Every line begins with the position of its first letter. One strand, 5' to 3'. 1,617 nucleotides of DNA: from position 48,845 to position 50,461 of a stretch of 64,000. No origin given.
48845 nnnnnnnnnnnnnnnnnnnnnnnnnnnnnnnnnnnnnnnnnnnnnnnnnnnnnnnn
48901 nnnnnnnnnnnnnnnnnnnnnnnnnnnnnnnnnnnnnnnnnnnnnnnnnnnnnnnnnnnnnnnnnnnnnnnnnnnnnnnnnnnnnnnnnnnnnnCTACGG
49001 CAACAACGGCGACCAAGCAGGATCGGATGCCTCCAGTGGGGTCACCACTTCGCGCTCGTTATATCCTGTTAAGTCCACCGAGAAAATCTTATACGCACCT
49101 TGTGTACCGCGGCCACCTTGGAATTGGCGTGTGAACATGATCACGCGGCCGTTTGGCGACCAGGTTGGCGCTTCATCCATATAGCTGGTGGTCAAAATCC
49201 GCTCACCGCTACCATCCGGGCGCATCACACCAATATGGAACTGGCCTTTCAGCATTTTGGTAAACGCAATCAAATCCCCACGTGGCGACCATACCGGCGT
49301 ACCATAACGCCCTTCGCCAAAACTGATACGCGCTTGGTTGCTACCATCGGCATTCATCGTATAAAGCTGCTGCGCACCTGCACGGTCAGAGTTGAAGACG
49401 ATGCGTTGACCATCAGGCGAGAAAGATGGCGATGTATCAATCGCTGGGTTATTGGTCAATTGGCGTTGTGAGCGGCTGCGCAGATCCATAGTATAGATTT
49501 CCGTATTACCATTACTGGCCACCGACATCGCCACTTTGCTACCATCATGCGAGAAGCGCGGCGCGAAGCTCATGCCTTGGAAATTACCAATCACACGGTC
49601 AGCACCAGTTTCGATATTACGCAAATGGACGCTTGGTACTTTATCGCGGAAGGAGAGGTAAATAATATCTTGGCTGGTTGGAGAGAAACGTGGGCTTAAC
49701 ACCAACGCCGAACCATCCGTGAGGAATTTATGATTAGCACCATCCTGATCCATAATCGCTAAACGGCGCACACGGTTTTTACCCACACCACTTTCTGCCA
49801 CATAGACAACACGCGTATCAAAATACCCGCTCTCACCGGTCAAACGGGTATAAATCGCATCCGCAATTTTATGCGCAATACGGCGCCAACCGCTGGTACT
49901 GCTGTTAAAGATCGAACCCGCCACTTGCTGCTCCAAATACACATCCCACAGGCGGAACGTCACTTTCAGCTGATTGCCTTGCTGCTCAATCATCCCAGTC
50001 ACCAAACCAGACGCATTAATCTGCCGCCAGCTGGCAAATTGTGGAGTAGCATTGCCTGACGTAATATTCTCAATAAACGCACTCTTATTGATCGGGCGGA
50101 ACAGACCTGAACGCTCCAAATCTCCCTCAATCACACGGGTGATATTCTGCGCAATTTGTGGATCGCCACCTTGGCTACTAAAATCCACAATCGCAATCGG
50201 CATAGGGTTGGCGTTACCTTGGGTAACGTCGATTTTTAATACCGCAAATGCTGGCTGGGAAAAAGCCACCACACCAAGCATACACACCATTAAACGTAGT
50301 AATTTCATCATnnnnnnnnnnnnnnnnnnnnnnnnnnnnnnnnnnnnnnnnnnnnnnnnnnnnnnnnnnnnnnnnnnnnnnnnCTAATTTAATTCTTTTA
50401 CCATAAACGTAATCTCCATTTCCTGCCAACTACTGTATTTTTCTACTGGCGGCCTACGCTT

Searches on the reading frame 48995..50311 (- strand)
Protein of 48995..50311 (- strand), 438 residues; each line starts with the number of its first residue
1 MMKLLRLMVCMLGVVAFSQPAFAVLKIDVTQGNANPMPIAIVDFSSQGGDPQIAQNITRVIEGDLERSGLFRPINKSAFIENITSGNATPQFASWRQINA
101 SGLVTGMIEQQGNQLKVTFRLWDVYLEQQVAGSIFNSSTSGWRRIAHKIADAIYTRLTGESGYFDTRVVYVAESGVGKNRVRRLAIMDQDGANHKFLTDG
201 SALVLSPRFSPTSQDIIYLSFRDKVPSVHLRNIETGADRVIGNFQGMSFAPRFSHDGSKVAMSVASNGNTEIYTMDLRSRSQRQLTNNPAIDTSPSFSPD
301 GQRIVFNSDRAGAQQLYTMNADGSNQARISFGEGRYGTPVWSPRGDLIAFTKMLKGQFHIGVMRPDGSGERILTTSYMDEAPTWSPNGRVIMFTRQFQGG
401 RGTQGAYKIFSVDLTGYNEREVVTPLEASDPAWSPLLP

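Call 10: find_related_loci(query=window:48995-50311:-, collection=genome_contigs, flank=6000)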
Query window:48995-50311:- (438 aa) in genome_contigs; peptide patterns used: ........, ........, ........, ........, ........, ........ (x = any residue, [..] = any of these).
599 stretches matched a pattern (row limit reached: there are more); 591 encode a relative of the query (tblastn E <= 1e-3); the best 80 are kept; 80 distinct loci.
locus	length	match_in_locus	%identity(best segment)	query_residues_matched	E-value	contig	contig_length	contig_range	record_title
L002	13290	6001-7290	62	4-438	0e+0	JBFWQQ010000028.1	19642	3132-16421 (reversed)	MAG: Alphaproteobacteria bacterium isolate CA_2019_TPBF_187 NODE_12875_length_19642_cov_4.277838_TPBF, whole genome shot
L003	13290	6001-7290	61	5-437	0e+0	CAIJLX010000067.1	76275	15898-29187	MAG: uncultured Alphaproteobacteria bacterium isolate Loclat_bin-19178 genome assembly, contig: bin-19178:067/111, whole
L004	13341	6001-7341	58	2-438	0e+0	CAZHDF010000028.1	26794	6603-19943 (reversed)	MAG TPA_asm: uncultured Alphaproteobacteria bacterium isolate SRP216583_co2_165 genome assembly, contig: NODE_1118_lengt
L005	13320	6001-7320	60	1-438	2e-180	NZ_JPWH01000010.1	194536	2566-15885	Thalassospira profundimaris strain S25-3-2 contig10, whole genome shotgun sequence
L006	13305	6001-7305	60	2-438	6e-180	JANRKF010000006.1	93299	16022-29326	MAG: Alphaproteobacteria bacterium isolate bins.82 k141_1444636, whole genome shotgun sequence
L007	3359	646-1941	59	4-438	0e+0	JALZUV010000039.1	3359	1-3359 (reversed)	MAG: Rickettsiales bacterium isolate g2_MAG_00008 g2_MAG_00008_000000000039, whole genome shotgun sequence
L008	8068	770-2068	60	7-438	2e-179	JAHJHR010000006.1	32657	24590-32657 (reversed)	MAG: Alphaproteobacteria bacterium isolate Modern_marine_planktonic.mb.43 Modern_marine_plan.mb.43_k141_304908, whole ge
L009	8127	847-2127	60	14-438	2e-178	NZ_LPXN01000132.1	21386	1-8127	Oceanibaculum pacificum strain MCCC 1A02656 contig54, whole genome shotgun sequence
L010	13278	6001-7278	60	15-438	3e-178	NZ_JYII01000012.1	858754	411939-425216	Thalassospira sp. HJ NODE_1, whole genome shotgun sequence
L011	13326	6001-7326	58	1-438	2e-177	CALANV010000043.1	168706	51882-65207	MAG TPA_asm: uncultured Rhodospirillales bacterium isolate SRR5251193_bin.29_CONCOCT_v1.1_MAG genome assembly, contig: E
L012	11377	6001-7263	61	21-438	2e-177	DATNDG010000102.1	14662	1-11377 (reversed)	MAG TPA_asm: Stellaceae bacterium isolate SMAG_U11236 k141_2697963, whole genome shotgun sequence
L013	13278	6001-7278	60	15-438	3e-177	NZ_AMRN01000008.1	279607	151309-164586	Thalassospira profundimaris WP0211 contig8, whole genome shotgun sequence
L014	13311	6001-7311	59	2-438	8e-177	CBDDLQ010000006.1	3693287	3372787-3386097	MAG: Terasakiella sp. isolate f784e564-dca8-4b4c-b95b-a58e0f5f8b95 genome assembly, contig: contig_6, whole genome shotg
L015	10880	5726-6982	62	22-438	8e-177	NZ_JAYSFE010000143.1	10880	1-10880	MAG: Stella sp. isolate ZZ2_ZZA25_bin.15 NODE_3044_length_10880_cov_14.307529, whole genome shotgun sequence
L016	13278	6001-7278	60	10-438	1e-176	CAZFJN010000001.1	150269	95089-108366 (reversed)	MAG TPA_asm: uncultured Rickettsiales bacterium isolate SRP150892_co2_476 genome assembly, contig: NODE_82_length_150269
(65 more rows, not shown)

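Call 68: find_related_loci(query=window:48995-50311:-, collection=metagenome_contigs, flank=4000)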
Query window:48995-50311:- (438 aa) in metagenome_contigs; peptide patterns used: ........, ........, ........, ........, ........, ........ (x = any residue, [..] = any of these).
600 stretches matched a pattern (row limit reached: there are more); 585 encode a relative of the query (tblastn E <= 1e-3); the best 80 are kept; 80 distinct loci.
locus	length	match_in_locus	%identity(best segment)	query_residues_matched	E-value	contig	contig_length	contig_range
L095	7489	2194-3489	64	1-437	0e+0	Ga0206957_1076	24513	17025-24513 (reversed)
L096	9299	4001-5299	62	1-437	0e+0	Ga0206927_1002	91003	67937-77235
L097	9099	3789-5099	62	5-438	0e+0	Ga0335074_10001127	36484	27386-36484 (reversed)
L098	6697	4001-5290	62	13-438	0e+0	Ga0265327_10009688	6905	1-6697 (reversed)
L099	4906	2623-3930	61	7-438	0e+0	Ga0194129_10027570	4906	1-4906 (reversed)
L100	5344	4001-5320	59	1-438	0e+0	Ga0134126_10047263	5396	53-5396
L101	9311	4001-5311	59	2-438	1e-177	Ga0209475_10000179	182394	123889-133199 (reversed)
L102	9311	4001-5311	59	2-438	9e-178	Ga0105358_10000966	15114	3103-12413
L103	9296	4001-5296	61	8-436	6e-178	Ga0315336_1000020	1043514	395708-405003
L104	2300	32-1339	59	2-438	0e+0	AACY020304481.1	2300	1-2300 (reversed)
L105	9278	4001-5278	60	15-438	2e-177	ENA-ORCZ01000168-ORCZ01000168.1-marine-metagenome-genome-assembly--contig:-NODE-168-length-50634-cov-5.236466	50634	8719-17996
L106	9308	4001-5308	59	6-438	2e-177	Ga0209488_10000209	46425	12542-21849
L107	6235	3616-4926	59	9-438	2e-179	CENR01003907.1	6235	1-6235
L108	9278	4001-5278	60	15-438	2e-177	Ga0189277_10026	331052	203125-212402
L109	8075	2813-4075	61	21-438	1e-177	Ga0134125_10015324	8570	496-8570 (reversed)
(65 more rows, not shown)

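Call 73: search_protein_families(library=pfam, proteins=[L095:632-1327:+, L095:1415-2179:+], max_evalue=0.1)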
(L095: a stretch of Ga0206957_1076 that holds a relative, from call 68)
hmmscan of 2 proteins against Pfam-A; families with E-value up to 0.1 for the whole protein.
L095:632-1327:+ (231 aa): 0 families

L095:1415-2179:+ (254 aa): 2 families
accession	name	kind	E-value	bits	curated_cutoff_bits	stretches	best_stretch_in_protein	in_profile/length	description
PF03849.19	Tfb2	-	0.036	13.4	34.5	0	7-79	17-92/358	Transcription factor Tfb2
PF04472.17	SepF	-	0.059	14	27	0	206-226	7-27/72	Cell division protein SepF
